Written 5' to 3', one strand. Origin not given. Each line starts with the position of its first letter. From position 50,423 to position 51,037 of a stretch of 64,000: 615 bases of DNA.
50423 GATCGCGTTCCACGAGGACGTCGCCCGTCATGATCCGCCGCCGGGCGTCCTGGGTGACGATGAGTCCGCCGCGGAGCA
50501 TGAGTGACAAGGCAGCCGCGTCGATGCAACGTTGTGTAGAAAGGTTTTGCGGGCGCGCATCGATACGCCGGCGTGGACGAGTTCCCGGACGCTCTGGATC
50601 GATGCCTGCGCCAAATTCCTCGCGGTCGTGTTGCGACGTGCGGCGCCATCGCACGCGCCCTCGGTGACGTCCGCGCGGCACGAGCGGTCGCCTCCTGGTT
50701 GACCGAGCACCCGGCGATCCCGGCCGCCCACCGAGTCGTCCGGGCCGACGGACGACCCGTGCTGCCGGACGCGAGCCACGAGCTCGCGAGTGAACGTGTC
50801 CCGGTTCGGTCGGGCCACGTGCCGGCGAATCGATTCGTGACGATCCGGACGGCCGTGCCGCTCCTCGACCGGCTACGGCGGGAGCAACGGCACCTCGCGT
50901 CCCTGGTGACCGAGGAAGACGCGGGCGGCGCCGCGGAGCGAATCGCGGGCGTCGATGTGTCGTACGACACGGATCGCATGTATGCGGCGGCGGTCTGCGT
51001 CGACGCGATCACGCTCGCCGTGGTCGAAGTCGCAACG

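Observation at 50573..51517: Alkyltransferase-like (Cys-less MGMT domain) fused to endonuclease V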

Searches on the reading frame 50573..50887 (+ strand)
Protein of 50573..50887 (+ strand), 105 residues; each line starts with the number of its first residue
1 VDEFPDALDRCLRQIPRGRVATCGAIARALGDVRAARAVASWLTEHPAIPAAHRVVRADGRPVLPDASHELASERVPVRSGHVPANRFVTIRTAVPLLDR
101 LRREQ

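Call 22: search_solved_structures(query=window:50573-50887:+, max_evalue=10, show_alignments=5)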
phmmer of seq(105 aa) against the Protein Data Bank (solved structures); distinct sequences matched with E-value up to 10: 10.
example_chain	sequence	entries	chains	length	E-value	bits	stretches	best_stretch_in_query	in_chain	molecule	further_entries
1sfe_A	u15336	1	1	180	0.0018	22.1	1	8-60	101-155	ADA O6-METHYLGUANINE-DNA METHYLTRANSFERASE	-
3gva_A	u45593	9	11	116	0.011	19.6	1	1-62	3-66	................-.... protein 1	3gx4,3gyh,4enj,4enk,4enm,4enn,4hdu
2kif_A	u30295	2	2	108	0.03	18.2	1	1-64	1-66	O6-methylguanine-DNA methyltransferase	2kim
1mgt_A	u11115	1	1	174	0.26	15.2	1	12-61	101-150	PROTEIN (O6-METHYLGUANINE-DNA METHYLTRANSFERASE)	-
4bhc_A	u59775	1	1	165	0.3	15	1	4-61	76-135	METHYLATED-DNA--PROTEIN-CYSTEINE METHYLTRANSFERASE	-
4bhb_A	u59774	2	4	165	0.3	15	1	4-61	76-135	METHYLATED-DNA--PROTEIN-CYSTEINE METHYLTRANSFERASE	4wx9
4wxd_A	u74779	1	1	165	0.3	15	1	4-61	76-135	Methylated-DNA--protein-cysteine methyltransferase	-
4wxc_A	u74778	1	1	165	0.31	14.9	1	4-61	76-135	Methylated-DNA--protein-cysteine methyltransferase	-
4zyd_A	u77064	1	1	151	1.4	12.8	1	12-60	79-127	Methylated-DNA--protein-cysteine methyltransferase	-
6ga0_A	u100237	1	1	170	1.5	12.7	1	12-60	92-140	Methylated-DNA--protein-cysteine methyltransferase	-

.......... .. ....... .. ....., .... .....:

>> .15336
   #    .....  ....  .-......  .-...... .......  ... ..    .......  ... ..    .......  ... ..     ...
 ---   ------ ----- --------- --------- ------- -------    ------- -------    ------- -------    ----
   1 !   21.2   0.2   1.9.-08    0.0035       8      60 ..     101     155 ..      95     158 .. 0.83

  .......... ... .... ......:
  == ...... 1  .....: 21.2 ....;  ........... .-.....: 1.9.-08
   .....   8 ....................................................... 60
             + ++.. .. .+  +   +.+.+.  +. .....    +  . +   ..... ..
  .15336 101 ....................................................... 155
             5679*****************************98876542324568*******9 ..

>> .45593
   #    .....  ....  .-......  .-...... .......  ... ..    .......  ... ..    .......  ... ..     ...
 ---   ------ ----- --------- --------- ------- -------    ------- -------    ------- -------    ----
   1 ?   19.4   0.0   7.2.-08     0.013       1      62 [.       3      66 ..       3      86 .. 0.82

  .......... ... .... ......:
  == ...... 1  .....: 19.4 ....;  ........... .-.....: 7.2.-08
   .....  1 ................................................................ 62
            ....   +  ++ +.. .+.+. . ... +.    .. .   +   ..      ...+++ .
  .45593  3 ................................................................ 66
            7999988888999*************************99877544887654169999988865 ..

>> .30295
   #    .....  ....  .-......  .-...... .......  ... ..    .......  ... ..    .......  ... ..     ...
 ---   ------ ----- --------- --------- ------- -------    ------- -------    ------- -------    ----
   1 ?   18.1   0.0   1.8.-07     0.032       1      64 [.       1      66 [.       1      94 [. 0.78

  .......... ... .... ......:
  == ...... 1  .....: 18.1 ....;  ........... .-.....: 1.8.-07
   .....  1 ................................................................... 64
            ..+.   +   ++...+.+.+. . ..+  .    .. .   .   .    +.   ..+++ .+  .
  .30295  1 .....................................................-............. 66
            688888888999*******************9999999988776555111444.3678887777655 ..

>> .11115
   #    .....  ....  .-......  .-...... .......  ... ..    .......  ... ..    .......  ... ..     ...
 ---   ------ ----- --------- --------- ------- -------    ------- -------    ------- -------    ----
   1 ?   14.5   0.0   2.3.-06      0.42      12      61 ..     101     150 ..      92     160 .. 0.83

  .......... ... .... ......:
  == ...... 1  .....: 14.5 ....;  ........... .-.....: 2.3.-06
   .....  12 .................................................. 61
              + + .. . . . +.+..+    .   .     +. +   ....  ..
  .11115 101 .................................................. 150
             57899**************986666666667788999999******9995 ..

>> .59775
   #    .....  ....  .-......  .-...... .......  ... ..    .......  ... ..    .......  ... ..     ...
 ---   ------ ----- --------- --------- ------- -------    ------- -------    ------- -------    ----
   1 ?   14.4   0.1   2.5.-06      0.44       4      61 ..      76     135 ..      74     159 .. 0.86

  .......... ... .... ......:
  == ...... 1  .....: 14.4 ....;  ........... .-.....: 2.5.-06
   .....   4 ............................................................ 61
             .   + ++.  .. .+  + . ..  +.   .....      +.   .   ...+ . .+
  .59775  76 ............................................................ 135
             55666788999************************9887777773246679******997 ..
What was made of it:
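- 50639..50707 (+): Helix-turn-helix, aa 23-45, including the Arg finger R37 (50681-50683). R37 aligns with the Arg finger in 'AARAV' (call 22).
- On Alkyltransferase-like (ATL) proteins: Ala is at the Cys position (call 22).
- The acceptor Cys is replaced and the Arg finger is kept (call 22).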

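Call 43: find_related_loci(query=A2, collection=genome_contigs, flank=3000)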
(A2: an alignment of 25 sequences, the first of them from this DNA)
Query A2 (96 aa) in genome_contigs; peptide patterns used: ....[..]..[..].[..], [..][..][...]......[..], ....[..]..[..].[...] (x = any residue, [..] = any of these).
548 stretches matched a pattern; 133 encode a relative of the query (tblastn E <= 1e-3); the best 80 are kept; 80 distinct loci.
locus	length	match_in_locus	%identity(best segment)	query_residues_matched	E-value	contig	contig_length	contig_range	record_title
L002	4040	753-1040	93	1-96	4e-54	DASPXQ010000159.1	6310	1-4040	MAG TPA_asm: Thermoplasmata archaeon isolate SMAG_U11571 k141_451704, whole genome shotgun sequence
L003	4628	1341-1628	89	1-96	2e-51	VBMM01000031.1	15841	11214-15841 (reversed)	MAG: Methanobacteriota archaeon isolate EA_23 14_0929_02_40cm_scaffold_3276, whole genome shotgun sequence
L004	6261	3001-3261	64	3-89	3e-32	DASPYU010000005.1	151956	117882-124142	MAG TPA_asm: Thermoplasmata archaeon isolate SMAG_U11601 k141_2085193, whole genome shotgun sequence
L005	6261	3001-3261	64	2-89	2e-29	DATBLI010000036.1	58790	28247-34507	MAG TPA_asm: Thermoplasmata archaeon isolate SMAG_U3968 k141_39110, whole genome shotgun sequence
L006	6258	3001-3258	62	4-89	2e-29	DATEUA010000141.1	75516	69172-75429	MAG TPA_asm: Thermoplasmata archaeon isolate SMAG_U8329 k141_699545, whole genome shotgun sequence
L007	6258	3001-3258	63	4-89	2e-29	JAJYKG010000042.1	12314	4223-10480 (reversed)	MAG: Thermoplasmata archaeon isolate DBS2-1.bin2 NODE_9721_length_12314_cov_1.182982, whole genome shotgun sequence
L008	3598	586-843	62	4-89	3e-29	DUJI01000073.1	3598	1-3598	MAG TPA_asm: Thermoplasmata archaeon isolate UBA8695 contig_10353, whole genome shotgun sequence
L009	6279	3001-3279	61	4-96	3e-29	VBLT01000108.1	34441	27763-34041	MAG: Methanobacteriota archaeon isolate EA_4 14_0903_12_30cm_scaffold_369, whole genome shotgun sequence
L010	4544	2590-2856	60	3-91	1e-28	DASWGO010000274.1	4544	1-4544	MAG TPA_asm: Thermoplasmata archaeon isolate SMAG_U2818 k141_397229, whole genome shotgun sequence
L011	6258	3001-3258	60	4-89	2e-28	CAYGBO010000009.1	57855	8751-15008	MAG TPA_asm: uncultured Methanomassiliicoccales archaeon isolate ERP108616_co2_547 genome assembly, contig: NODE_511_len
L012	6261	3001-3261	60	3-89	2e-28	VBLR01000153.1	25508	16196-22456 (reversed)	MAG: Methanobacteriota archaeon isolate EA_2 14_0903_05_30cm_scaffold_1049_e:415, whole genome shotgun sequence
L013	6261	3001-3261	59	3-89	7e-28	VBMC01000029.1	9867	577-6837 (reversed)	MAG: Methanobacteriota archaeon isolate EA_13 14_0927_12_40cm_scaffold_5676, whole genome shotgun sequence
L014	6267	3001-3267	57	3-91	8e-28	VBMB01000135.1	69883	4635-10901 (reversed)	MAG: Methanobacteriota archaeon isolate EA_12 14_1009_12_30cm_scaffold_139_e:1453, whole genome shotgun sequence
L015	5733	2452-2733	55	3-96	1e-27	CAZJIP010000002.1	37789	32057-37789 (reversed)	MAG TPA_asm: uncultured Methanomassiliicoccales archaeon isolate SRP093762_co1_91 genome assembly, contig: NODE_671_leng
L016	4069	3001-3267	57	3-91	1e-27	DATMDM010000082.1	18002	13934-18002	MAG TPA_asm: Thermoplasmata archaeon isolate SMAG_U13408 k141_67509, whole genome shotgun sequence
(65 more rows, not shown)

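Call 59: predict_structure(alignment_id=A2)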
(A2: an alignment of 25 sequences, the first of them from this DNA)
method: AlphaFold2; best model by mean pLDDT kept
length: 96 residues; sequences in the alignment: 25
mean_pLDDT: 90.8   pTM: 0.83
mean pLDDT of the five models: 90.8, 90.6, 90.2, 90.0, 89.6
residues with pLDDT >= 90: 79; 70-90: 13; 50-70: 3; < 50: 1
segments of 3 or more residues with pLDDT < 50: none
pLDDT, mean of each block of 10 residues (from residue 1): 82 94 94 89 94 95 94 93 93 72
secondary structure, 60 per line:
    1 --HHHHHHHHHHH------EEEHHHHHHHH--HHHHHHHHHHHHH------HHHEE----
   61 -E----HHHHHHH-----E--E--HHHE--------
elements in order: H3-13 E20-22 H23-30 H33-45 H67-73
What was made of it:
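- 50573..50848 (+): N-terminal AGT C-domain/ATL-fold domain, aa 1-92. The AF2 model of aa 1-96 has pLDDT 90.8 (call 59).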

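Call 61: fold_search(model_id=the predicted structure, library=pdb)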
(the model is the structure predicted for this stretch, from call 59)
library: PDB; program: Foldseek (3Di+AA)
matches with E <= 10: 62; with E <= 0.001: 1
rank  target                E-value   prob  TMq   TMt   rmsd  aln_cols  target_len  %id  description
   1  2kif_MODEL_1_A        4.6e-04  1.00  0.77  0.73   2.3        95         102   29  Solution NMR structure of an O6-methylguanine DNA methyltransferase family protein from Vibrio parahaemolyticu (released 2009-06-30)
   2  3gva_A                4.5e-03  1.00  0.65  0.59   3.7        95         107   28  Crystal Structure Analysis of S. Pombe ATL (released 2009-06-09)
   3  4zye                  5.4e-03  1.00  0.66  0.43   2.2        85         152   27  Crystal structure of Sulfolobus solfataricus O6-methylguanine methyltransferase (released 2015-08-12)
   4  4zyd_A                5.7e-03  1.00  0.67  0.44   2.5        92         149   27  Crystal structure of Sulfolobus solfataricus O6-methylguanine methyltransferase in complex with modified DNA (released 2015-08-12)
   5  1sfe                  1.1e-02  1.00  0.53  0.32   2.6        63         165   38  ADA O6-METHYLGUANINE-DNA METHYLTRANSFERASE FROM ESCHERICHIA COLI (released 1996-12-23)
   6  3gx4_X                1.1e-02  1.00  0.68  0.61   3.6       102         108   27  Crystal Structure Analysis of S. Pombe ATL in complex with DNA (released 2009-06-09)
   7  5llq_A                1.5e-02  1.00  0.62  0.41   3.2        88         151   30  Crystal structure of Sulfolobus solfataricus O6-methylguanine methyltransferase C119F variant (released 2016-11-09)
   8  1yfh_C                1.6e-02  1.00  0.63  0.43   2.7        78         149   29  wt Human O6-Alkylguanine-DNA Alkyltransferase Bound To DNA Containing an Alkylated Cytosine (released 2005-12-13)
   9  8aes_B                1.6e-02  1.00  0.66  0.43   2.6        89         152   29  Crystal structure of a thermophilic O6-alkylguanine-DNA alkyltransferase-derived self-labeling protein-tag (released 2022-10-12)
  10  1yfh_A                1.8e-02  1.00  0.63  0.38   2.8        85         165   26  wt Human O6-Alkylguanine-DNA Alkyltransferase Bound To DNA Containing an Alkylated Cytosine (released 2005-12-13)
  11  1yfh_B                2.6e-02  1.00  0.58  0.36   2.5        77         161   30  wt Human O6-Alkylguanine-DNA Alkyltransferase Bound To DNA Containing an Alkylated Cytosine (released 2005-12-13)
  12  8aes_A                2.6e-02  1.00  0.62  0.41   3.4        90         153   29  Crystal structure of a thermophilic O6-alkylguanine-DNA alkyltransferase-derived self-labeling protein-tag (released 2022-10-12)
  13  4bhc                  2.6e-02  0.99  0.54  0.34   4.1        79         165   29  CRYSTAL STRUCTURE OF THE M. TUBERCULOSIS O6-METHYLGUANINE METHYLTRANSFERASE R37L VARIANT (released 2013-04-17)
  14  1qnt                  3.0e-02  1.00  0.58  0.35   2.5        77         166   31  X-ray structure of human O6alkylguanine-DNA alkyltransferase (released 1999-12-16)
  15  4wxd                  3.0e-02  0.99  0.55  0.34   4.2        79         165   29  Crystal structure of Mycobacterium tuberculosis OGT-R37K (released 2015-11-04)
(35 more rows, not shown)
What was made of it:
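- On O6-alkylguanine-DNA alkyltransferase (AGT/Ogt; PF01035 domain): Foldseek TM to AGT C-domains is 0.6-0.67 (call 61).
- On Alkyltransferase-like (ATL) proteins: The best structural matches are ATLs 2kif and 3gva (call 61).
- Closest known: Stand-alone ATL proteins. Same: They are the best structural matches for the N-domain, at TM 0.77 and 0.65 (call 61).
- The N-domain fold matches ATL/AGT at TM 0.77-0.6 (call 61). The domain has the ATL/AGT fold, and the best structural hit is an ATL (call 61).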
